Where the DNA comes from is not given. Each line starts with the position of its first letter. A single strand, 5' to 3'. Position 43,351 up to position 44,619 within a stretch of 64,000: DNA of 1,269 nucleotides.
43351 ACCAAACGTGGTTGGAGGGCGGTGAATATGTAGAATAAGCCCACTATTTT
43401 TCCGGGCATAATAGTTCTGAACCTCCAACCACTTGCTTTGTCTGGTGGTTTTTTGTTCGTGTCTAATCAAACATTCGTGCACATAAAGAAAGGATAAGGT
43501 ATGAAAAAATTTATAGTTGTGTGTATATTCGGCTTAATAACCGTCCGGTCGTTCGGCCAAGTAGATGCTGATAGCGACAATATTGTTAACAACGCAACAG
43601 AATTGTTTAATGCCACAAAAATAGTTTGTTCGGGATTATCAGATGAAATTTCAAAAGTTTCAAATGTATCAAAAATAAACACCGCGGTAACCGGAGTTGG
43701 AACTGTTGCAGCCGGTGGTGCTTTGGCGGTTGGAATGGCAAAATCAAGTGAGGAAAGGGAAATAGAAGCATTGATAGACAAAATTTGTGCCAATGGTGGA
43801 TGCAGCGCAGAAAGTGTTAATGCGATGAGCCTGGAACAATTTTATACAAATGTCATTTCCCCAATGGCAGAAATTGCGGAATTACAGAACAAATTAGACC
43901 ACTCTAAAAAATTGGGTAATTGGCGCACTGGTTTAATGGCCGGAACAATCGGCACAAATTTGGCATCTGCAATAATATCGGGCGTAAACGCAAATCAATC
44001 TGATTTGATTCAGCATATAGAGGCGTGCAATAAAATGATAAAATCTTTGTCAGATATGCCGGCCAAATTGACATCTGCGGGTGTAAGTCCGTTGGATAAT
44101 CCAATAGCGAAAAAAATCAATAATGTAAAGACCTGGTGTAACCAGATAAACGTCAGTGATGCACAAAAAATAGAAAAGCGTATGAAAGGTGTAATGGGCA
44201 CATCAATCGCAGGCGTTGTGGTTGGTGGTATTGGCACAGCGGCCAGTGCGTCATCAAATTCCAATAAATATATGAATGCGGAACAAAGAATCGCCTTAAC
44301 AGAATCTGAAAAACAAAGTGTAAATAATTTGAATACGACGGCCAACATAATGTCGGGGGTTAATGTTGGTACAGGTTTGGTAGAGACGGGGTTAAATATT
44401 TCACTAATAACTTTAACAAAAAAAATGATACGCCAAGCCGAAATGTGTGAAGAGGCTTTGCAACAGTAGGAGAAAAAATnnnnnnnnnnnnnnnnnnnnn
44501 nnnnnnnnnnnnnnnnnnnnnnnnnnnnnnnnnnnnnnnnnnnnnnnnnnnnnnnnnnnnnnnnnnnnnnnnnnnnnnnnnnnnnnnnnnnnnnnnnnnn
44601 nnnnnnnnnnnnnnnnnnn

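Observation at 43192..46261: Second tRNA-flanked block (tRNA-Thr) encoding three consecutive secreted proteins, including an S1 trypsin-like protease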

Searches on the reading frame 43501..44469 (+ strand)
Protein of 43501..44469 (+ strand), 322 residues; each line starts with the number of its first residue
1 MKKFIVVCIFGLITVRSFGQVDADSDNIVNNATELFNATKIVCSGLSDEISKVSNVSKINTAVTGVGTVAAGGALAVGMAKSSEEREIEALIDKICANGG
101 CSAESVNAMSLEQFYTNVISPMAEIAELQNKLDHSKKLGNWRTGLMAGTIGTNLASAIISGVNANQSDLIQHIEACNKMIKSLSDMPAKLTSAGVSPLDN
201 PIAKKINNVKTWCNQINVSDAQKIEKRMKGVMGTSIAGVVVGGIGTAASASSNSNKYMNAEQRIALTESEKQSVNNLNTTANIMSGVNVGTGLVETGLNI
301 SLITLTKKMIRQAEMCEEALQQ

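Call 4: search_protein_families(library=pfam, proteins=[window:43501-44469:+], max_evalue=0.1)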
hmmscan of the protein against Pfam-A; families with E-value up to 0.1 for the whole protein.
window:43501-44469:+ (322 aa): 1 family
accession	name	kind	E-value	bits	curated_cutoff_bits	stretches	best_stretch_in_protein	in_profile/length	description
PF14748.11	P5CR_dimer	-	0.002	18.8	25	1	77-127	48-100/105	Pyrroline-5-carboxylate reductase dimerisation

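Call 5: search_protein_families(library=ncbifam, proteins=[window:43501-44469:+], max_evalue=0.1)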
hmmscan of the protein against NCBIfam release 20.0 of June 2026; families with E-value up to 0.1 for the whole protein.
window:43501-44469:+ (322 aa): 2 families
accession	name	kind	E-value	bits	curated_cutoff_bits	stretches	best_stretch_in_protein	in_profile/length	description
NF005999.0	PRK08126.1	subfamily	0.0074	15.1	571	1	173-219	65-111/432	hypothetical protein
NF040849.1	tRNAmod_TiaS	equivalog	0.018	13.7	600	1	158-235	58-137/422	tRNA(Ile2) 2-agmatinylcytidine synthetase TiaS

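Call 6: list_cluster_members(proteins=[window:43501-44469:+, window:44480-45187:+, window:45190-46104:+, window:42421-43191:+, window:41099-41686:-, window:46344-47609:+, window:47612-48145:-, window:48379-49386:+])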
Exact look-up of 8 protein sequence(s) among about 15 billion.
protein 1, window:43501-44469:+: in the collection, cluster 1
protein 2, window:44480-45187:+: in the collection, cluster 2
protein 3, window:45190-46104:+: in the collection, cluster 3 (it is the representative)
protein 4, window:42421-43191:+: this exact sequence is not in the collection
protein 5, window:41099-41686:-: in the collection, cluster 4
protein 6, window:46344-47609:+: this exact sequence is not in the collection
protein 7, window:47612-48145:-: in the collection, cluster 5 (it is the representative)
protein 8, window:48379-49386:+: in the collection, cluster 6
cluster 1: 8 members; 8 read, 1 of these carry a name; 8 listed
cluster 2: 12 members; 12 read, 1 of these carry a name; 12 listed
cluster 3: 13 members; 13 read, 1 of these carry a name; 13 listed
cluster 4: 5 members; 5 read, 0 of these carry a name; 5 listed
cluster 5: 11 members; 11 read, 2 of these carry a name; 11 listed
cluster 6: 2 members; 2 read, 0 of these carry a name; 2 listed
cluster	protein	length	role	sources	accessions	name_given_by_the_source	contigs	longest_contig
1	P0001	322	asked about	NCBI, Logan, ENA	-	-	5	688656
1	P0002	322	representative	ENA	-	-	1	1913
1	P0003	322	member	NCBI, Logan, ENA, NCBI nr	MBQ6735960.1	MAG: hypothetical protein IJQ90_00545 [Alphaproteobacteria bacterium] | hypothetical protein [Alphaproteobacteria bacterium]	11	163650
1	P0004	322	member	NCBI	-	-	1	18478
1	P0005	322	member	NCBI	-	-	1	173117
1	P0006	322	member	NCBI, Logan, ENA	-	-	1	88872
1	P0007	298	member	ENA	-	-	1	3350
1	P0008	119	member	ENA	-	-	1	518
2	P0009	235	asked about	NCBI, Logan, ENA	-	-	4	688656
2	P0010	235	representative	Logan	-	-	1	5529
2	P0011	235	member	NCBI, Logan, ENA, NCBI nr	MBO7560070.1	MAG: hypothetical protein J6T27_02840 [Alphaproteobacteria bacterium] | hypothetical protein [Alphaproteobacteria bacterium]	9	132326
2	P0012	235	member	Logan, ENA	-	-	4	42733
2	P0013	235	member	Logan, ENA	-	-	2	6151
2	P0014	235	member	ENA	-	-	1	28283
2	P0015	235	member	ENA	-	-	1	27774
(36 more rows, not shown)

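Call 13: find_homologous_proteins(query=window:43501-44469:+)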
Query window:43501-44469:+ (322 aa): 1053 proteins with E <= 0.001 among 5679 candidates; the best 120 are listed.
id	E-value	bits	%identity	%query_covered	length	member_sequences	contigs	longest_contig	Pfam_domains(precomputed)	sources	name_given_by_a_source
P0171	1.3e-195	666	99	100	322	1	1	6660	-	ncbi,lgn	-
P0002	7.4e-193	657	98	100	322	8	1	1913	-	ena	-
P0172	8.8e-156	536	80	100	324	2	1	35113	-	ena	-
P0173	1.0e-154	532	83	93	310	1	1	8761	-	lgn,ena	-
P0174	3.5e-153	527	78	99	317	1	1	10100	-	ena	-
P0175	1.0e-152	526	79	99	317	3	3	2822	-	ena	-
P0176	1.1e-151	522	77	99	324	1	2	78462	-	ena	-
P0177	1.1e-150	519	77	99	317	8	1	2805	-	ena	-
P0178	2.0e-150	518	78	99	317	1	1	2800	-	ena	-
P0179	2.5e-150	518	76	100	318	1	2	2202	-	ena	-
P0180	4.4e-146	504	76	99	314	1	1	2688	-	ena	-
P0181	4.8e-136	471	70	98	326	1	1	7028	PF14748.12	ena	-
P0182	3.7e-135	468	71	97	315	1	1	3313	PF14748.12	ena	-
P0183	6.4e-134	464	68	100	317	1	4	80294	-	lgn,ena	-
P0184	1.4e-133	463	68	100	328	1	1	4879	-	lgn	-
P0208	4.1e-122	425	61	100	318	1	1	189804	-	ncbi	-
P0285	4.8e-116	405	61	97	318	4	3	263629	-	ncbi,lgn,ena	-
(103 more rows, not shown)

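Call 16: find_encoding_contigs(protein=P0208, flank=8000, max_places=2)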
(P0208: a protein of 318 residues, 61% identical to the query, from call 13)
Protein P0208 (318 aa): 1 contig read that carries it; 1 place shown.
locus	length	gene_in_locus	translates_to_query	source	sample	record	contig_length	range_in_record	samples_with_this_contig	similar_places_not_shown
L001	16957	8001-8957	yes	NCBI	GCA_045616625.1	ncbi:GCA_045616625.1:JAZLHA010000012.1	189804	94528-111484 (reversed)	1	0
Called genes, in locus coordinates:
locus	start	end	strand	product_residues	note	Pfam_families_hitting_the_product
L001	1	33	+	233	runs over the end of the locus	PF13353:Fer4_12, PF04055:Radical_SAM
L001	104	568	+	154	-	-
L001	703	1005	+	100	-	PF02699:YajC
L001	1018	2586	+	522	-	PF21760:SecD_1st, PF22599:SecDF_P1_head, PF02355:SecD_SecF_C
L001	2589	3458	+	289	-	PF07549:Sec_GG, PF02355:SecD_SecF_C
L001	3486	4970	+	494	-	PF00595:PDZ (weak), PF17820:PDZ_6 (weak), PF03572:Peptidase_S41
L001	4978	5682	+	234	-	PF01569:PAP2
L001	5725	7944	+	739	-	PF17854:FtsK_alpha, PF01580:FtsK_SpoIIIE, PF01935:DUF87, PF09397:FtsK_gamma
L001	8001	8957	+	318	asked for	-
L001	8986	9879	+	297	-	PF00089:Trypsin (faint), PF13365:Trypsin_2 (faint)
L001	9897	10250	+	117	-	-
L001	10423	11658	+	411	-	-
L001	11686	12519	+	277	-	-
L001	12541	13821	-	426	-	PF05496:RuvB_N, PF06068:TIP49 (weak), PF00158:Sigma54_activat (faint), PF01078:Mg_chelatase (faint), PF00004:AAA, PF07728:AAA_5, PF16193:AAA_assoc_2, PF12002:MgsA_C, +2 more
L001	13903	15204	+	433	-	-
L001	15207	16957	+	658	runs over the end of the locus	PF02130:YbeY, PF20154:LNT_N, PF00795:CN_hydrolase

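Call 17: find_encoding_contigs(protein=P0285, flank=8000, max_places=2)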
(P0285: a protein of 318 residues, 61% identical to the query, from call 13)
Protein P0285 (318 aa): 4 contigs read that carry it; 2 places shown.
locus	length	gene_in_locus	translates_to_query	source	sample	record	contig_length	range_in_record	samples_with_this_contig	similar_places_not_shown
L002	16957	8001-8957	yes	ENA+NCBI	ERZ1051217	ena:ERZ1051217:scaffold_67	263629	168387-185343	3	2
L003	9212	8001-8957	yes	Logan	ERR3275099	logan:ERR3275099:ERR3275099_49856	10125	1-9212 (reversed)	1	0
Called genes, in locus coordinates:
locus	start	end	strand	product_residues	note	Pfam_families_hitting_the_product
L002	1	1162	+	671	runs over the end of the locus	PF00133:tRNA-synt_1, PF09334:tRNA-synt_1g (faint), PF13603:tRNA-synt_1_2 (faint), PF08264:Anticodon_1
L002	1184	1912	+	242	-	PF01643:Acyl-ACP_TE, PF20791:Acyl-ACP_TE_C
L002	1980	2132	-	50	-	PF00468:Ribosomal_L34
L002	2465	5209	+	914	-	PF00521:DNA_topoisoIV, PF03989:DNA_gyraseA_C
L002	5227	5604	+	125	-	PF00376:MerR, PF13411:MerR_1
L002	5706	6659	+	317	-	-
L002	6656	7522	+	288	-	-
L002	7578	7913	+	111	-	-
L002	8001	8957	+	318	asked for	-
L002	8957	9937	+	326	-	PF00089:Trypsin (weak), PF13365:Trypsin_2 (weak)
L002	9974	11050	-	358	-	PF00535:Glycos_transf_2, PF10111:Glyco_tranf_2_2, PF13641:Glyco_tranf_2_3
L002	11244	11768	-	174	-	PF18907:DUF5662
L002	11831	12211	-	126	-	-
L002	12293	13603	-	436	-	-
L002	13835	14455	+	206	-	PF00929:RNase_T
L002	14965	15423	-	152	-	PF08719:NADAR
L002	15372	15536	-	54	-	-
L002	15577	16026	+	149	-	PF22381:Staph_reg_Sar_Rot (weak), PF12802:MarR_2 (weak), PF01047:MarR, PF01638:HxlR (faint)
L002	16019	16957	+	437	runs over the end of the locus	PF02321:OEP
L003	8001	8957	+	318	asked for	-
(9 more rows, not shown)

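Call 20: find_related_loci(query=window:43501-44469:+, collection=genome_contigs, flank=6000)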
Query window:43501-44469:+ (322 aa) in genome_contigs; peptide patterns used: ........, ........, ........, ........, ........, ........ (x = any residue, [..] = any of these).
42 stretches matched a pattern; 2 encode a relative of the query (tblastn E <= 1e-3); 2 distinct loci.
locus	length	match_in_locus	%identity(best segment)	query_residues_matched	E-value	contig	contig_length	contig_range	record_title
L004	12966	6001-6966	99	1-322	0e+0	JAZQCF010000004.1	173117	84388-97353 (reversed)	MAG: Candidatus Enterousia sp. isolate T1900044638_TS20190104.MAGScoT_cleanbin_000062 SGB_1213_k141_917644, whole genome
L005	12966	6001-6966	97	1-322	0e+0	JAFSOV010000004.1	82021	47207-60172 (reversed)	MAG: Alphaproteobacteria bacterium isolate RGIG3338 Goat_Reticulum-6__c81671, whole genome shotgun sequence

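Call 29: search_protein_representatives(protein=window:43501-44469:+)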
Query: 322 residues. Proteins with E-value up to 0.001 (for the whole library): 283; up to 1e-10: 178; up to 1e-30: 14. The best 150 are listed.
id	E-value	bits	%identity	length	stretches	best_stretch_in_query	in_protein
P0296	2.9e-103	361.8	53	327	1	1-320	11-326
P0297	6.4e-84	298.3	53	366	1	23-321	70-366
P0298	3.9e-79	282.6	54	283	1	30-275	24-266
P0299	1.4e-78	280.8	48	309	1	26-319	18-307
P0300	1.3e-73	264.5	50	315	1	26-320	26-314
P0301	3.4e-71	256.6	51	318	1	18-320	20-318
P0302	5.1e-71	256.0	46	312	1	27-321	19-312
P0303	1.2e-66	241.7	48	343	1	24-318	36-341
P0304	2.4e-50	188.2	41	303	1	27-322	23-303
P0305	1.0e-48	182.8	61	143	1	179-320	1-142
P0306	1.3e-41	159.5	38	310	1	34-320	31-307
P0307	6.5e-34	134.3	37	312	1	35-320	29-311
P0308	7.6e-32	127.5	52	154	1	160-320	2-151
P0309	2.4e-31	125.8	79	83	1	240-321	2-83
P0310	1.1e-28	117.2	40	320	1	40-320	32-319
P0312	2.0e-28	116.3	34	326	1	21-320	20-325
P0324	2.8e-25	105.9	29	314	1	2-320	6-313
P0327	2.5e-24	102.9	35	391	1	36-320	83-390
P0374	9.6e-19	84.5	30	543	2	128-319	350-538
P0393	8.3e-17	78.2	34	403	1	38-295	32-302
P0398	1.5e-16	77.3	30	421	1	36-322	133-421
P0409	5.6e-16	75.5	32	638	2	127-320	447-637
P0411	6.7e-16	75.2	33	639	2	128-320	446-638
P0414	1.1e-15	74.5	31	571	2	108-320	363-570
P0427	8.8e-15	71.5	32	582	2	124-320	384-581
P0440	1.2e-13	67.8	28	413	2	103-319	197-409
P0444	1.8e-13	67.3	32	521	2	122-320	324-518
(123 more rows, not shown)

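Call 33: search_solved_structures(query=A1, max_evalue=10)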
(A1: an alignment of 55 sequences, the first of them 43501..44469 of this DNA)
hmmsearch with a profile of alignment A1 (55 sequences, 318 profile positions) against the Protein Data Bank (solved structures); distinct sequences matched with E-value up to 10: 4.
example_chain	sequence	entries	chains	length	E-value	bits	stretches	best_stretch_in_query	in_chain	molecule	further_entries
5ykh_A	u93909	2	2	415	0.0029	19.9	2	84-143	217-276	Pumilio homolog 1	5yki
9jo8_A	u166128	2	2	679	0.061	15.6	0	71-118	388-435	TALE repeat protein targeting mitochondiral ND1-L gene. | TALE repeat protein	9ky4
2dbo_A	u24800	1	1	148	0.92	11.7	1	59-93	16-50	D-tyrosyl-tRNA(Tyr) deacylase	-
2k8h_A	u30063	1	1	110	1.2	11.3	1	54-106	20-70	Small ubiquitin protein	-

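Call 40: find_related_loci(query=A1, collection=metagenome_contigs, flank=6000)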
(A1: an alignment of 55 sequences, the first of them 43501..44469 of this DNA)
Query A1 (322 aa) in metagenome_contigs; peptide patterns used: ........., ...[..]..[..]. (x = any residue, [..] = any of these).
357 stretches matched a pattern; 165 encode a relative of the query (tblastn E <= 1e-3); the best 80 are kept; 79 distinct loci.
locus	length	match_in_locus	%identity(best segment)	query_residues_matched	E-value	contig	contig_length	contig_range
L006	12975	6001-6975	66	1-321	5e-144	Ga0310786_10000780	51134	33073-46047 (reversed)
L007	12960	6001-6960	67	1-320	9e-144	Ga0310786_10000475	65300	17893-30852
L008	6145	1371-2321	67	1-321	2e-130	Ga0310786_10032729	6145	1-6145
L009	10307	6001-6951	67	1-321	3e-130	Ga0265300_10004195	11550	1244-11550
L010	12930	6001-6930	62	3-321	5e-129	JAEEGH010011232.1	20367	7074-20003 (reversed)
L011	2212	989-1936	60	2-321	4e-136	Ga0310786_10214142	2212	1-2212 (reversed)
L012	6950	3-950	60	3-321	9e-126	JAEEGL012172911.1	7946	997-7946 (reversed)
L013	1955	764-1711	59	1-321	2e-134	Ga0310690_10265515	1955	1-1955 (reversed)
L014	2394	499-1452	59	1-321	2e-131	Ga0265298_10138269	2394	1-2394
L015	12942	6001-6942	59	1-318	9e-124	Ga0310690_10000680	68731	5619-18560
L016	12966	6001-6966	66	1-321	1e-123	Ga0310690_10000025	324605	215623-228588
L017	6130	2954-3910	58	3-321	7e-124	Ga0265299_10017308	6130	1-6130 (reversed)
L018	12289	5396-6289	64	24-321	3e-121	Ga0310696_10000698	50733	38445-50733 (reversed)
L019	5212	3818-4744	64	2-317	4e-121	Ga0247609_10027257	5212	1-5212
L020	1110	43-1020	56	1-321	2e-127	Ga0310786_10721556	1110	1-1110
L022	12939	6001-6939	56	4-321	2e-114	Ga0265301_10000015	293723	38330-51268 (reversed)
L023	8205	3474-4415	54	11-321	4e-111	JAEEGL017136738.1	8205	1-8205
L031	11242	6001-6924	45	24-320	2e-82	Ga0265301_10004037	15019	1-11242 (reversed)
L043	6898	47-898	38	43-321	8e-42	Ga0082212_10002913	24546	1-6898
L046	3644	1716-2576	34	34-321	1e-37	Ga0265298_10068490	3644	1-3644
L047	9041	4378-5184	36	39-321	8e-37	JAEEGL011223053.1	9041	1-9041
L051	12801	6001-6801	33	36-321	7e-36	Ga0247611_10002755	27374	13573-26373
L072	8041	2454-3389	31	1-322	7e-33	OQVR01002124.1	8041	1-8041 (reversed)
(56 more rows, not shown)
